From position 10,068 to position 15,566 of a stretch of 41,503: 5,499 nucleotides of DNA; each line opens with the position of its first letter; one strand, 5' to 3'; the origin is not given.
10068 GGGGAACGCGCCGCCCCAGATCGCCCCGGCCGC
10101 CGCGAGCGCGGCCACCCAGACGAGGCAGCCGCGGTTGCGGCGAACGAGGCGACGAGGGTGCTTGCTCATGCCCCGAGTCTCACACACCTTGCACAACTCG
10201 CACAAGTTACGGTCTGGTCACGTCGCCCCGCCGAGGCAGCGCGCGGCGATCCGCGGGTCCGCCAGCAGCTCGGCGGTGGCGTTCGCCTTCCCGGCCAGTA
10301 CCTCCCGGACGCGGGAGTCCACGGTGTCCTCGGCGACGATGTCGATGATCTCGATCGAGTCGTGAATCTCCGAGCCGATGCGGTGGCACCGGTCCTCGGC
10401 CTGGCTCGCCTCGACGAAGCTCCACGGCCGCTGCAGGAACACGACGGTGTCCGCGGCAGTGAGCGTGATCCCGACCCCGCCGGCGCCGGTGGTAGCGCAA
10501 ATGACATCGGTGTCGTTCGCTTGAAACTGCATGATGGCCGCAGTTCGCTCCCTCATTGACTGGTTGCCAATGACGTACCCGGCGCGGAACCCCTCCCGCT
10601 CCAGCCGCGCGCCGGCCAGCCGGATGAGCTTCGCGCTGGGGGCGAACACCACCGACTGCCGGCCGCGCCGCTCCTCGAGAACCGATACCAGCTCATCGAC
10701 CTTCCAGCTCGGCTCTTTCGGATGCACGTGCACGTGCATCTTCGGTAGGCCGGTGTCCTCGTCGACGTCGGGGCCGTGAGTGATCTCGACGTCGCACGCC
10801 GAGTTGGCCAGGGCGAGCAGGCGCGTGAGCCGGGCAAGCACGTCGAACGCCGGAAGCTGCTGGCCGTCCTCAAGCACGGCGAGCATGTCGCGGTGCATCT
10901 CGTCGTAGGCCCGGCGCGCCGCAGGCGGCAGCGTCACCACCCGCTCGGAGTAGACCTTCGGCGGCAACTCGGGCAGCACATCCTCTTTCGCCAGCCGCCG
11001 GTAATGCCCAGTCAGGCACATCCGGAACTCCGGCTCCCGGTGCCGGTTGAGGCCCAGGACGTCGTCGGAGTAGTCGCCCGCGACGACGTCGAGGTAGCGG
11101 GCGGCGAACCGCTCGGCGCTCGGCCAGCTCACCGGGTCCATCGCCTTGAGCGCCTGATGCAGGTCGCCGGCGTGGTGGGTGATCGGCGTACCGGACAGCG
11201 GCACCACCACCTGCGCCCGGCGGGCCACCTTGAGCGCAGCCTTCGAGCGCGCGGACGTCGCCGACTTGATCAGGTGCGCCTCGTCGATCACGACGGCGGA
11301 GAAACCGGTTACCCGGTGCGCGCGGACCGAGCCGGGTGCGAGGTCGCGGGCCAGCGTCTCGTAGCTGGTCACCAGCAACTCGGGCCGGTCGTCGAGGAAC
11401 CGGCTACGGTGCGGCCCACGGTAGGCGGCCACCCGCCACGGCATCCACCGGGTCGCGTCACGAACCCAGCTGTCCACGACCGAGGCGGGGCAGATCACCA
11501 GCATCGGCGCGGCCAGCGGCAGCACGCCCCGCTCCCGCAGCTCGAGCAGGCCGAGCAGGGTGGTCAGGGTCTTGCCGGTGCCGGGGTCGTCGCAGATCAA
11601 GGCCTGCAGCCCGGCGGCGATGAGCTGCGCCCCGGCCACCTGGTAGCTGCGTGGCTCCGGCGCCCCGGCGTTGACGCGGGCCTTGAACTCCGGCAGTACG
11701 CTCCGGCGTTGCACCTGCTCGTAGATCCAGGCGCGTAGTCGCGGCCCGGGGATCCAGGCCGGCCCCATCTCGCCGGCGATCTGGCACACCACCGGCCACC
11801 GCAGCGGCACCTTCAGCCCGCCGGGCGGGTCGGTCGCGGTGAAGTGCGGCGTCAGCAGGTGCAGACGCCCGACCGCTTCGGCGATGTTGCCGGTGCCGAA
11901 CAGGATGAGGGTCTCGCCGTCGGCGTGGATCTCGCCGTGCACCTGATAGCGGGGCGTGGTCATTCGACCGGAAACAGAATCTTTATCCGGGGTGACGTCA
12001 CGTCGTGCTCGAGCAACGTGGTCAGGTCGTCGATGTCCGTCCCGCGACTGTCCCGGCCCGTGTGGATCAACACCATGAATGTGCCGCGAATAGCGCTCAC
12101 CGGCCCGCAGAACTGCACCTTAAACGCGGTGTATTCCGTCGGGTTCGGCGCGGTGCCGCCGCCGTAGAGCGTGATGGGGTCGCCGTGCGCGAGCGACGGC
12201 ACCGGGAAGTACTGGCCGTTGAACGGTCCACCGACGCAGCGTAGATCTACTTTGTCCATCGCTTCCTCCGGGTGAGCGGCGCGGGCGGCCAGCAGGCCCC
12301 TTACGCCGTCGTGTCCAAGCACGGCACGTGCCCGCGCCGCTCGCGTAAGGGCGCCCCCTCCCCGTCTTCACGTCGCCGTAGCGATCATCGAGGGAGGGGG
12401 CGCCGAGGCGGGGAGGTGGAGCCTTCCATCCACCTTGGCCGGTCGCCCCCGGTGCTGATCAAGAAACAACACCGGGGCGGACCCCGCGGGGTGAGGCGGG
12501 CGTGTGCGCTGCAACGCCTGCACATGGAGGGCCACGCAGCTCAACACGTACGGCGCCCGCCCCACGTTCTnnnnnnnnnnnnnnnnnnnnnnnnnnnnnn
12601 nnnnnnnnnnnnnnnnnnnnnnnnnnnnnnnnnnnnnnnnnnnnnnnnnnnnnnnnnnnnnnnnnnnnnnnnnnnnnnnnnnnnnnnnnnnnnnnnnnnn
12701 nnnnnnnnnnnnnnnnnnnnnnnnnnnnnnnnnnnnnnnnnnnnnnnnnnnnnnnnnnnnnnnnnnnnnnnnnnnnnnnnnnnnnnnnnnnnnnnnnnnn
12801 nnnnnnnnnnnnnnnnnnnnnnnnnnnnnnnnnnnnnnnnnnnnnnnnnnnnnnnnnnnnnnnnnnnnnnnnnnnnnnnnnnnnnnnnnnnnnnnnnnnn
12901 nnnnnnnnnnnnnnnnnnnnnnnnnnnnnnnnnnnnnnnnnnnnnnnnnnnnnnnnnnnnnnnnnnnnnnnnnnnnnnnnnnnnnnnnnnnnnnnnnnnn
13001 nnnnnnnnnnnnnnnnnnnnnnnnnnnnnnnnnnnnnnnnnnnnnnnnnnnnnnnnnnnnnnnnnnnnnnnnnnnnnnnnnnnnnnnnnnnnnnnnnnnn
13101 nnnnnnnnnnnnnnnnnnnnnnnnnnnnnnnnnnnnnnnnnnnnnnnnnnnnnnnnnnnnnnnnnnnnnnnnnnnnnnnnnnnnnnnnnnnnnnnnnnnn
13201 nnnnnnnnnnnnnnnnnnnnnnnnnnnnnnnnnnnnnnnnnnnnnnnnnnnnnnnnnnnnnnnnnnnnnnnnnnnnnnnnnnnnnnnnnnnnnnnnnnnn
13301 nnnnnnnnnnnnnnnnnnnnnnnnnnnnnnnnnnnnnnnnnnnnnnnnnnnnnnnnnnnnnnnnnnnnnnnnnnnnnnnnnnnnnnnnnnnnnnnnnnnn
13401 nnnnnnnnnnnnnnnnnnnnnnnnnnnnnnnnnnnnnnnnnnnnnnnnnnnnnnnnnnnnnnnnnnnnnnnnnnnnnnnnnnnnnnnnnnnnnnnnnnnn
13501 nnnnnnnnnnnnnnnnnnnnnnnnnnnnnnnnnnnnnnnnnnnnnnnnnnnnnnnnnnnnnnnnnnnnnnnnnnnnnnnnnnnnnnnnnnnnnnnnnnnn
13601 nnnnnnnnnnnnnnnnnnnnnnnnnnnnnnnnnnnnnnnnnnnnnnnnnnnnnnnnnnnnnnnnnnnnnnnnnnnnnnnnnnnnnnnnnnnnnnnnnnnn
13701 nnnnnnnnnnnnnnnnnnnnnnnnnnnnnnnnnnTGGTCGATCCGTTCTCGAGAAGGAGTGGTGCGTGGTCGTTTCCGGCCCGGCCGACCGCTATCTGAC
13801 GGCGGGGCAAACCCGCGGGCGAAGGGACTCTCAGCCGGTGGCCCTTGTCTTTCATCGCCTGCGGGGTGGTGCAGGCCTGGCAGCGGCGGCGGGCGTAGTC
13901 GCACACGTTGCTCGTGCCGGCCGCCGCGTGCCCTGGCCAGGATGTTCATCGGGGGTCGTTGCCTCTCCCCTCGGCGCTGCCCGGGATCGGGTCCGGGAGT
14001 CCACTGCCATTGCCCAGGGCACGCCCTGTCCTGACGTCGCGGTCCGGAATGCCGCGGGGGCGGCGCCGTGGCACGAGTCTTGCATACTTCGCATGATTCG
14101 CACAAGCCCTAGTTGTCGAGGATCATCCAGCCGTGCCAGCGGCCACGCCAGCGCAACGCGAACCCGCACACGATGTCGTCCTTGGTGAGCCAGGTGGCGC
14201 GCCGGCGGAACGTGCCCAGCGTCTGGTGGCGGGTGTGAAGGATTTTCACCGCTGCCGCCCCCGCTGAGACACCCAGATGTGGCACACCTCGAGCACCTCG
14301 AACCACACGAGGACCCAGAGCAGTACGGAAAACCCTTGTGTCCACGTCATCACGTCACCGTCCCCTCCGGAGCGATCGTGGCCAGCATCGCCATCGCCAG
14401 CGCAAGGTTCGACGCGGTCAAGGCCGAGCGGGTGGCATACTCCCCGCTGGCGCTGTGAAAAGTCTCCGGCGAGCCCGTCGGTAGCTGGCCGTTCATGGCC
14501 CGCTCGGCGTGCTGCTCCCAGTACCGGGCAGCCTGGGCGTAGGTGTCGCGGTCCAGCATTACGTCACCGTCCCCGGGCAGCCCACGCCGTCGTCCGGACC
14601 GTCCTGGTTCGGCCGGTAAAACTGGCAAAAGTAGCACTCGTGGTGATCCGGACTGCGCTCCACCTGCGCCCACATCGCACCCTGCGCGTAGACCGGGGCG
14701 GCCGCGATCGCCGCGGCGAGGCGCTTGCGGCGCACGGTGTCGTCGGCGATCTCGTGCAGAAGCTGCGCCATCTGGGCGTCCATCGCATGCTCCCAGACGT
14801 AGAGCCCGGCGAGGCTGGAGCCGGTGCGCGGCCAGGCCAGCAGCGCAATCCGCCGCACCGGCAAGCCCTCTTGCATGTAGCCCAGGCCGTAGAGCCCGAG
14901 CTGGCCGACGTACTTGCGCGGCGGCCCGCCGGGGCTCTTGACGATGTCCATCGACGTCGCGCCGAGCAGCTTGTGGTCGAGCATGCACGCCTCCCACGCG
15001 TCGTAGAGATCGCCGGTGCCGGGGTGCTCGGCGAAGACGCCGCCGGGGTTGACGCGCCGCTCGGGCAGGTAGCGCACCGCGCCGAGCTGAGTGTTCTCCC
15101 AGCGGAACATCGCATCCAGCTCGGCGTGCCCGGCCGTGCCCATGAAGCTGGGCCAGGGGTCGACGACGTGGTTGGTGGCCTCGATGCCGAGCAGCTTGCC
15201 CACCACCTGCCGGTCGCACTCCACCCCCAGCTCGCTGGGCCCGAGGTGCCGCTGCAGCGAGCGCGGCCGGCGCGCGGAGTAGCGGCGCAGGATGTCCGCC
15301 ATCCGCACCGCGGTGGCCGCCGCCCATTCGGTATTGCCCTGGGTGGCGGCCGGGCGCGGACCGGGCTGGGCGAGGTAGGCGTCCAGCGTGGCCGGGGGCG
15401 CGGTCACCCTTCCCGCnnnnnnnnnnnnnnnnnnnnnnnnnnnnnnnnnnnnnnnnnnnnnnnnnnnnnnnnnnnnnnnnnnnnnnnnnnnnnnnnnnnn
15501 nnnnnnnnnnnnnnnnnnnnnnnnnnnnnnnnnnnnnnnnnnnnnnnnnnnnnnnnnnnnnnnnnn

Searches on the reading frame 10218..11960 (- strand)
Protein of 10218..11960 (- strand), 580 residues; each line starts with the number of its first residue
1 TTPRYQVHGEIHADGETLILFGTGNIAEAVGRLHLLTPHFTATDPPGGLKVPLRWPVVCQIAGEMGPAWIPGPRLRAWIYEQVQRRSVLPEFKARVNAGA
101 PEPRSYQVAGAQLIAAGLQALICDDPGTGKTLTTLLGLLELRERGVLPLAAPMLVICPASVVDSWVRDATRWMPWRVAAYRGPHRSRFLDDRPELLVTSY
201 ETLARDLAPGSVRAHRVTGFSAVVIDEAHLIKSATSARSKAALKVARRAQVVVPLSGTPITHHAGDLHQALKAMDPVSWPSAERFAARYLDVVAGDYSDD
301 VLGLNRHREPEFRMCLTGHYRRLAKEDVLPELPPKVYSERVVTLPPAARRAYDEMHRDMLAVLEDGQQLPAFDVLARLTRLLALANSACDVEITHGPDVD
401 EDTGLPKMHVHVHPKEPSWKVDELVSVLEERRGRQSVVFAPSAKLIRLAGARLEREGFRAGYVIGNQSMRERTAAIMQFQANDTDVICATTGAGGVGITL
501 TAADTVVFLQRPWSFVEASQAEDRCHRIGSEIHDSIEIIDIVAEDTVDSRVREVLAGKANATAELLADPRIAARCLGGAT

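Call 32: search_protein_families(library=phrogs, proteins=[window:10218-11960:-], max_evalue=0.001)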
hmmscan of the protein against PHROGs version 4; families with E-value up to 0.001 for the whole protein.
window:10218-11960:- (580 aa): 7 families
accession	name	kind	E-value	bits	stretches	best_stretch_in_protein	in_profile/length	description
phrog_62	-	DNA, RNA and nucleotide metabolism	2.9e-92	311.2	1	96-567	690-1134/1881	DNA helicase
phrog_29996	-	unknown function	9.5e-21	74.5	1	111-560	736-1158/1189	-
phrog_16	-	DNA, RNA and nucleotide metabolism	9.9e-18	64.7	2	98-259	268-416/986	DNA helicase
phrog_24008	-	DNA, RNA and nucleotide metabolism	8.4e-06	24.9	0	222-261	596-635/1006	helicase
phrog_1685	-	unknown function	8.6e-05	20.9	0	477-562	1461-1545/2278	-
phrog_23807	-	unknown function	9.3e-05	21.3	0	116-229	145-270/1053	-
phrog_11354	-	unknown function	0.00029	21.5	1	471-566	11-105/116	-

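Call 79: search_protein_families(library=pfam, proteins=[window:10218-11960:-], max_evalue=0.01)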
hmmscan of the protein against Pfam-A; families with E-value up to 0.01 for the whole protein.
window:10218-11960:- (580 aa): 4 families
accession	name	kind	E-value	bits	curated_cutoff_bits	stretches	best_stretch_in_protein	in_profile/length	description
PF00176.29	SNF2-rel_dom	-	9.6e-26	91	24.9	1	117-367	17-265/290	SNF2-related domain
PF00271.37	Helicase_C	-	2.1e-17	63.8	23.5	1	420-529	2-110/110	Helicase conserved C-terminal domain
PF00270.35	DEAD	-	1.5e-08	35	26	1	107-260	4-161/167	DEAD/DEAH box helicase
PF04851.21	ResIII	-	0.0001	22.7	22.5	1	120-260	26-163/164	Type III restriction enzyme, res subunit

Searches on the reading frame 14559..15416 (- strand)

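Call 32: search_protein_families(library=phrogs, proteins=[window:14559-15416:-], max_evalue=0.001)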
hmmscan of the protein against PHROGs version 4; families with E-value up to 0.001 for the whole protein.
window:14559-15416:- (285 aa): 2 families
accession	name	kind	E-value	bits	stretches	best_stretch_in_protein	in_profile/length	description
phrog_1674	-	DNA, RNA and nucleotide metabolism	4.5e-52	177.9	1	24-282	19-273/276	exonuclease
phrog_29210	-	unknown function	1.5e-18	68.5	1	133-284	2-142/151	-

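Call 79: search_protein_families(library=pfam, proteins=[window:14559-15416:-], max_evalue=0.01)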
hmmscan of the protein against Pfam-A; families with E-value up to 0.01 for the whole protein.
window:14559-15416:- (285 aa): 0 families
